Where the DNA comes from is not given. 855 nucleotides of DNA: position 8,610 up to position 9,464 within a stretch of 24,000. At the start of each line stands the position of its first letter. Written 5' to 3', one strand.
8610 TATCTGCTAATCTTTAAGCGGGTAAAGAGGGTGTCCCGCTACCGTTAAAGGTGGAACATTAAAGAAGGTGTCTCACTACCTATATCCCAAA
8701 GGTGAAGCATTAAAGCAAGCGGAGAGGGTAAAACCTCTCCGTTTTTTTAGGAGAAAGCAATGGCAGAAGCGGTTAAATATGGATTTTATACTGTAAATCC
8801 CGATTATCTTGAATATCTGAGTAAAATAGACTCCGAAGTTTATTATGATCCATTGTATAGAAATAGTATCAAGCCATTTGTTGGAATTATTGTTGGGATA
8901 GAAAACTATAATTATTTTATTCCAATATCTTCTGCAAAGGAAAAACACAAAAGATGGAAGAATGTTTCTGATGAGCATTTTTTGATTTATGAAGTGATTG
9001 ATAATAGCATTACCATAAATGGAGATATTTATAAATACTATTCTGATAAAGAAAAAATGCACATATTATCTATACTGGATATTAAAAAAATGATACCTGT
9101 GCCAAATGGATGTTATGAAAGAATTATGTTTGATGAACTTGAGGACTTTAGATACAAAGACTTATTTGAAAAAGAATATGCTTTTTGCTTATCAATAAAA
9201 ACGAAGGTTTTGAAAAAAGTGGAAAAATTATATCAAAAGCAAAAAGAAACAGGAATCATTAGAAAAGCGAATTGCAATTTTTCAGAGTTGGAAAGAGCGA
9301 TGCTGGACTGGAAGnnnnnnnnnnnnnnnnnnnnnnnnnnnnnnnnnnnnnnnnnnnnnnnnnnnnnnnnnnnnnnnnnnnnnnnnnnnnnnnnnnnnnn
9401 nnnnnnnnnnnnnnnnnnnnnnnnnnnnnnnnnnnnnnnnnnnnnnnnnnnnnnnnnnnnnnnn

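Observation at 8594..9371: Compact type III toxin-antitoxin (ToxIN/AbiQ-like) module inserted between the efp and asp23-nusB operons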

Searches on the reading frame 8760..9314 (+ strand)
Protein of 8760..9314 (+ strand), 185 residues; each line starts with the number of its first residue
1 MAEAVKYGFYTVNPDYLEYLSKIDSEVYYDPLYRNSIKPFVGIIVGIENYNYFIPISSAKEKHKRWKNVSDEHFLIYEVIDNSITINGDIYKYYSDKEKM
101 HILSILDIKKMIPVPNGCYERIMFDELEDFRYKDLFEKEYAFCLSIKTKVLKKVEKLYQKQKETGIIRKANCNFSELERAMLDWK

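Call 3: search_protein_families(library=pfam, proteins=[window:8760-9314:+], max_evalue=1)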
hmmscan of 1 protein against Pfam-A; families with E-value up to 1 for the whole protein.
window:8760-9314:+ (185 aa): 2 families
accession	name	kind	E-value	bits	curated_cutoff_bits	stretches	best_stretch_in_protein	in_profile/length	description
PF13958.12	ToxN_toxin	-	6.5e-41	140.6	25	1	9-182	3-157/159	Toxin ToxN, type III toxin-antitoxin system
PF19552.4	DUF6075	-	0.029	14.7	23.8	1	120-163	12-55/129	Family of unknown function (DUF6075)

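Call 4: search_protein_families(library=padloc, proteins=[window:8760-9314:+], max_evalue=1)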
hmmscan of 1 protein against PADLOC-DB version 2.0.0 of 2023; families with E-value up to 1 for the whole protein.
window:8760-9314:+ (185 aa): 1 family
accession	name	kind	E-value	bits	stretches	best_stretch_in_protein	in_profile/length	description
PDLC02352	AbiQ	-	1.3e-27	95.1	1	9-184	3-157/160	AbiQ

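Call 5: search_protein_families(library=ncbifam, proteins=[window:8760-9314:+], max_evalue=1)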
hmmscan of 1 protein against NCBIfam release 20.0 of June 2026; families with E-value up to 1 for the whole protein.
window:8760-9314:+ (185 aa): 1 family
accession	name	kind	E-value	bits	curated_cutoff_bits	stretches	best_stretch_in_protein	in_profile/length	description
NF003344.0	PRK04358.1-5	equivalog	0.085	12.2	241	1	79-148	5-73/194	hypothetical protein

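Call 6: search_solved_structures(query=window:8760-9314:+, max_evalue=1, show_alignments=3)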
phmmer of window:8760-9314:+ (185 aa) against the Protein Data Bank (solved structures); distinct sequences matched with E-value up to 1: 5.
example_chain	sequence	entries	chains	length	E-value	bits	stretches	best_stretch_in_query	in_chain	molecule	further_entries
2xd0_A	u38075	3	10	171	4.2e-11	46.5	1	9-146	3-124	TOXN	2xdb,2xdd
4ato_A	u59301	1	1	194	1e-10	45.2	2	9-63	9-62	TOXN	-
7d8o_A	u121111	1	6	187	2e-10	44.3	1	9-78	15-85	Type III toxin-antitoxin system ToxN/AbiQ family toxin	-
4glk_A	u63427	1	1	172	1.3e-09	41.7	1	9-179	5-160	AbiQ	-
3psq_A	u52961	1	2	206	0.28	14.5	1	116-154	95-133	Hypothetical exported protein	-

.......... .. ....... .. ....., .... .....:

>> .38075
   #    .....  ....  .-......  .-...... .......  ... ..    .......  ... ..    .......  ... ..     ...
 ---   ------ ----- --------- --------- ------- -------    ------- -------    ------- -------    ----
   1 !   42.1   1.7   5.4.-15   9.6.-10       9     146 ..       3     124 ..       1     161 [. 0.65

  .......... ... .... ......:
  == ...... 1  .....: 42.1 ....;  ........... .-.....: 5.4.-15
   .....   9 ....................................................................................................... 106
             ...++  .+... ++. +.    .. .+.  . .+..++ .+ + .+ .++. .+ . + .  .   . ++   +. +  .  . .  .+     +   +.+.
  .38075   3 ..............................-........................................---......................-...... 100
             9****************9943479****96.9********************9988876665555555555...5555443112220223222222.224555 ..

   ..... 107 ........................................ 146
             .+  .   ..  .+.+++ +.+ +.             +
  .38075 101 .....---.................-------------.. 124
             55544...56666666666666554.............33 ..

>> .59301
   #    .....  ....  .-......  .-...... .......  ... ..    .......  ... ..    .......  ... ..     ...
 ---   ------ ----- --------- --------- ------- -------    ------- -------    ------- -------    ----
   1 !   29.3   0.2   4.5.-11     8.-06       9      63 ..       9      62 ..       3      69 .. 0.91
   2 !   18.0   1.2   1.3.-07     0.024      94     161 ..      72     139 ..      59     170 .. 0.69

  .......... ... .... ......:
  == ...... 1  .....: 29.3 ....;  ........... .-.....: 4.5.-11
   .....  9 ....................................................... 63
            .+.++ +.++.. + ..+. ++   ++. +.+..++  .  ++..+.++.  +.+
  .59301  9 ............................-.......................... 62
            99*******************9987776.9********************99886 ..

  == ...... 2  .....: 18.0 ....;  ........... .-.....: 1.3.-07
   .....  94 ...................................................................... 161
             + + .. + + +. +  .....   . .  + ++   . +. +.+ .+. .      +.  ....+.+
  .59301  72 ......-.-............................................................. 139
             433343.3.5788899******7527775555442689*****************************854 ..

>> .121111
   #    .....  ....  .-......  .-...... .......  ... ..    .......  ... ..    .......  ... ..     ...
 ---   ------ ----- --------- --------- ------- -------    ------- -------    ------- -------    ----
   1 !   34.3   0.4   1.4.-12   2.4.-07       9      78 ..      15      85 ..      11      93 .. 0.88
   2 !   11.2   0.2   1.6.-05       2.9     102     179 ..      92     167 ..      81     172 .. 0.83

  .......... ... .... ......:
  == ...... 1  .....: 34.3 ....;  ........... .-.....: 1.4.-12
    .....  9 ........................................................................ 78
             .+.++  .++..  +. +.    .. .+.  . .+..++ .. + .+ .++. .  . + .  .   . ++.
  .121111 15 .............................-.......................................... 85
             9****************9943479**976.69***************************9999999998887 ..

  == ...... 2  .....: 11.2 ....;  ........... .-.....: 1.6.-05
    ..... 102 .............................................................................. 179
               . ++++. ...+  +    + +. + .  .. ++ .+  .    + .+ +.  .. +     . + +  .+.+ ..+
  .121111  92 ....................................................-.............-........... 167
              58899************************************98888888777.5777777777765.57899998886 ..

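Call 11: find_homologous_proteins(query=window:8760-9314:+, max_evalue=0.00001)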
Query window:8760-9314:+ (185 aa): 287 proteins with E <= 0.00001 among 340 candidates; the best 120 are listed.
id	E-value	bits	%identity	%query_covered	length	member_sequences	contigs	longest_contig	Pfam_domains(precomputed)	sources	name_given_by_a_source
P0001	5.1e-110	384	92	100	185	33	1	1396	PF13958.13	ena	-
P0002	4.5e-108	377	91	100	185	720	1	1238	PF13958.13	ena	-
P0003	3.3e-106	371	89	100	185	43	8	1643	PF13958.13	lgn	-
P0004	2.8e-103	362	86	99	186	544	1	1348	PF13958.13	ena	-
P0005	4.0e-103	361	88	100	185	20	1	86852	PF13958.13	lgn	-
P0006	1.8e-101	356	84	99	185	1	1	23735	PF13958.13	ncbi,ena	-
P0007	3.1e-99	349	82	100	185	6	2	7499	PF13958.13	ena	-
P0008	3.0e-97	342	82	100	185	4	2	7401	PF13958.13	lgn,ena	-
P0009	8.1e-96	337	82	99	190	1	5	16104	PF13958.13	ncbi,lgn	-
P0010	2.7e-95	336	79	99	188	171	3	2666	PF13958.13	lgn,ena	-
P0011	1.4e-93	330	78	99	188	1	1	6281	PF13958.13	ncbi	-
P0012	1.4e-93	330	81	100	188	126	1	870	PF13958.13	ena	-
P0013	1.6e-93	330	80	100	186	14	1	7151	PF13958.13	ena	-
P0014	8.3e-93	328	78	100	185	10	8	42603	PF13958.13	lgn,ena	-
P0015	4.2e-92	325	79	100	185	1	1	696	PF13958.13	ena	-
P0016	1.5e-90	320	73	100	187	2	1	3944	PF13958.13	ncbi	-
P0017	1.0e-89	318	75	100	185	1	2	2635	PF13958.13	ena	-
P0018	2.8e-89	316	73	99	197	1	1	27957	PF13958.13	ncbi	-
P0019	3.0e-88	313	75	99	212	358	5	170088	PF13958.13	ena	-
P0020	5.9e-88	312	75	99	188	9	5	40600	PF13958.13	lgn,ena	-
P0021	6.2e-85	302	72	100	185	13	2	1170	PF13958.13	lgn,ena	-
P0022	9.6e-85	301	74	100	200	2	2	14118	PF13958.13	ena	-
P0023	1.1e-84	301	72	100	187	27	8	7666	PF13958.13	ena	-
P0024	1.9e-83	297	85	86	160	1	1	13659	PF13958.13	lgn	-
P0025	1.2e-82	294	72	100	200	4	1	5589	PF13958.13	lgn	-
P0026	2.4e-82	294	71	99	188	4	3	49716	PF13958.13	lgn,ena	-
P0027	2.9e-82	293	73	100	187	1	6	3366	PF13958.13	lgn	-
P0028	7.8e-82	292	68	99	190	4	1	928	PF13958.13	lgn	-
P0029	1.0e-81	291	77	100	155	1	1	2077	PF13958.13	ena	-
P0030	1.7e-80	287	73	99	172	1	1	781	PF13958.13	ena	-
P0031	9.7e-80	285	70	99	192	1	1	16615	PF13958.13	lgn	-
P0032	4.2e-79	283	67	99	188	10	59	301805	PF13958.13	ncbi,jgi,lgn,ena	-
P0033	8.2e-78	279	67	99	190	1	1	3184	PF13958.13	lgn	-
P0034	1.6e-74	268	64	99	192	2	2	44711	PF13958.13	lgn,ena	-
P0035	5.3e-74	266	64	99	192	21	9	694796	PF13958.13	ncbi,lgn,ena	-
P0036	5.8e-74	266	63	96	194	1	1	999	PF13958.13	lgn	-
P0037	6.2e-74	266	64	99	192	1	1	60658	PF13958.13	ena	-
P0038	6.7e-74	266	63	99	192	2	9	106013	PF13958.13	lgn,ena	-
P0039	7.4e-74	266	64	99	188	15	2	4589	PF13958.13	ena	-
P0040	7.7e-74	266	71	100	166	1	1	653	PF13958.13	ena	-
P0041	8.5e-74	266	64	99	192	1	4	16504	PF13958.13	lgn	-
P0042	1.0e-73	265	65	99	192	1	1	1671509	PF13958.13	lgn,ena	-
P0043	1.1e-73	265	61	99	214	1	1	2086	PF13958.13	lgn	-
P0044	1.1e-73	265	65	97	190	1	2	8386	PF13958.13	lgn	-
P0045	1.2e-73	265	64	99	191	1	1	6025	PF13958.13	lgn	-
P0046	1.5e-73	265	59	100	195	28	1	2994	PF13958.13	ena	-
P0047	2.2e-73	264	63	99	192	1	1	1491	PF13958.13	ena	-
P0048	3.4e-73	264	64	99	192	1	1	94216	PF13958.13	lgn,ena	-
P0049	3.5e-73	264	66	99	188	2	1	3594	PF13958.13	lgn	-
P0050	3.8e-73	263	63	99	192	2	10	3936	PF13958.13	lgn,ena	-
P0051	4.1e-73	263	63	99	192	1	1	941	PF13958.13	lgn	-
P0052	5.4e-73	263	64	99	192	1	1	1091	PF13958.13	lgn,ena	-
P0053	5.6e-73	263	63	99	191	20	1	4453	PF13958.13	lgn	-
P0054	6.3e-73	263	64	98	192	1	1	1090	PF13958.13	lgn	-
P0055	6.6e-73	263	63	99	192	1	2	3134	PF13958.13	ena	-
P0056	7.4e-73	263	64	99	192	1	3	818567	PF13958.13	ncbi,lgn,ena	-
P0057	7.4e-73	263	61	99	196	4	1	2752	PF13958.13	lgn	-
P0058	8.3e-73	262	64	99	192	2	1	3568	PF13958.13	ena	-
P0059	8.5e-73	262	63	99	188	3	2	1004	PF13958.13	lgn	-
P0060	9.8e-73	262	65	99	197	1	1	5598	PF13958.13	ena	-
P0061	1.1e-72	262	63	99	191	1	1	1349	PF13958.13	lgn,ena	-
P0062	1.5e-72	262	63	99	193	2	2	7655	PF13958.13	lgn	-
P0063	1.7e-72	261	60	99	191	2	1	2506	PF13958.13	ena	-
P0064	3.5e-72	260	65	99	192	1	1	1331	PF13958.13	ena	-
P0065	4.4e-72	260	64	99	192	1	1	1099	PF13958.13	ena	-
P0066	5.3e-72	260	65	99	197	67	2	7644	PF13958.13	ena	-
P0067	5.3e-72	260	60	99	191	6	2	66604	PF13958.13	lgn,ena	-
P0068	5.5e-72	260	61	100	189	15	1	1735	PF13958.13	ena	-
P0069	9.7e-72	259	63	99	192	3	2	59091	PF13958.13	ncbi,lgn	-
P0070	1.3e-71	259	64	99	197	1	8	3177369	PF13958.13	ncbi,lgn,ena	ncbi:MAG: type III toxin-antitoxin system ToxN/AbiQ family toxin [Eisenbergiella sp.]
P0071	1.4e-71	258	60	100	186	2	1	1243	PF13958.13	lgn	-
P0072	1.6e-71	258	62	100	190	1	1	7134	PF13958.13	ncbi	-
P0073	1.9e-71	258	64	99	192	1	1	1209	PF13958.13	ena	-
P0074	3.5e-71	257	62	99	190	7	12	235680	PF13958.13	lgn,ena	-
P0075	5.0e-71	257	63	99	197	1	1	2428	PF13958.13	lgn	-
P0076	8.3e-71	256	59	99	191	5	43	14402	PF13958.13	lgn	-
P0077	1.4e-70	255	62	99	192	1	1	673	PF13958.13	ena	-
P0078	1.4e-70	255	64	97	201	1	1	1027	PF13958.13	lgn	-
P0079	2.6e-70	254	64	99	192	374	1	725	PF13958.13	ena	-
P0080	3.2e-70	254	60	99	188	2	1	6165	PF13958.13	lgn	-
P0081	6.0e-70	253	66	94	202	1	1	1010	PF13958.13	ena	-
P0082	7.5e-70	253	60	99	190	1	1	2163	PF13958.13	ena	-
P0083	8.8e-70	253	60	99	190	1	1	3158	PF13958.13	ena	-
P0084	1.2e-69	252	59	99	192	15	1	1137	PF13958.13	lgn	-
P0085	1.6e-69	252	61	99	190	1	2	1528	PF13958.13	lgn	-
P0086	1.7e-68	248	57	99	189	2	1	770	PF13958.13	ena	-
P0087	2.0e-68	248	63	99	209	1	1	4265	PF13958.13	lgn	-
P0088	3.2e-68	247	57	100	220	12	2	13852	PF13958.13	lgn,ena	-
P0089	3.8e-68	247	58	100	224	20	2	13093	PF13958.13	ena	-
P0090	4.5e-68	247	64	94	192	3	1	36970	PF13958.13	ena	-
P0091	1.1e-67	246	58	100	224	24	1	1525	PF13958.13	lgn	-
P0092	6.4e-67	243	62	100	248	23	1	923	PF13958.13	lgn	-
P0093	1.2e-66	242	65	100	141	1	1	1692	PF13958.13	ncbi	-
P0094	1.2e-66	242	60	98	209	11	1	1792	PF13958.13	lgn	-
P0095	1.9e-66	242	64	96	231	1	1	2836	PF13958.13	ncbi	-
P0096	3.2e-66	241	93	39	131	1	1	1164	PF13958.13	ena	-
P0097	4.4e-66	240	65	89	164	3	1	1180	PF13958.13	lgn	-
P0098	5.2e-66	240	58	99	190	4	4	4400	PF13958.13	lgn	-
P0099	2.4e-65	238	58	99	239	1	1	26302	PF13958.13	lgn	-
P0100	2.8e-65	238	64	97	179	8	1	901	PF13958.13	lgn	-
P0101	3.5e-65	238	92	39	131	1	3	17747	PF13958.13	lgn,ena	-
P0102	9.2e-65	236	60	99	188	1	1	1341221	PF13958.13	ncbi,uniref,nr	ncbi:type III toxin-antitoxin system ToxN/AbiQ family toxin [Oceanivirga miroungae]|uniref:Endoribon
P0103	1.6e-64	235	92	39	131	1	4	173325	PF13958.13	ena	-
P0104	2.5e-64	235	78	75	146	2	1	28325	PF13958.13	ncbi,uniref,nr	ncbi:terminase large subunit [Finegoldia magna]|uniref:Terminase large subunit n=1 Tax=Finegoldia ma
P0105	7.0e-64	233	64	91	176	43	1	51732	PF13958.13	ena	-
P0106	1.0e-63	233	92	39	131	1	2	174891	PF13958.13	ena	-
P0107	1.3e-63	232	57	99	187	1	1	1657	PF13958.13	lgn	-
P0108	1.4e-63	232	69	80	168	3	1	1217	PF13958.13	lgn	-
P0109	1.5e-63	232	66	81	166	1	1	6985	PF13958.13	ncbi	-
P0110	3.2e-63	231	59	100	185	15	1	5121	PF13958.13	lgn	-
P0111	7.4e-63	230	59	99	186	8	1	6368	PF13958.13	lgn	-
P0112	8.6e-63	230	63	97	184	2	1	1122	PF13958.13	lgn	-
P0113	9.3e-63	230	63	89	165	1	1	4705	PF13958.13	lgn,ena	-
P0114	1.9e-62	229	57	99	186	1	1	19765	PF13958.13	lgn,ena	-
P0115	3.3e-62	228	59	99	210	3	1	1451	PF13958.13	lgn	-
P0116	9.7e-62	226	66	83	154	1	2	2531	PF13958.13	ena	-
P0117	1.7e-61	226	64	84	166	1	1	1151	PF13958.13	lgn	-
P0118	2.6e-61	225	58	99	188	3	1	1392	PF13958.13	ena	-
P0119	1.2e-60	223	57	100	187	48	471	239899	PF13958.13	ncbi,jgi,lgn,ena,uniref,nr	ncbi:type III toxin-antitoxin system ToxN/AbiQ family toxin [[Ruminococcus] gnavus]|jgi:protein AbiQ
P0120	1.8e-60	222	57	99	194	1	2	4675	PF13958.13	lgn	-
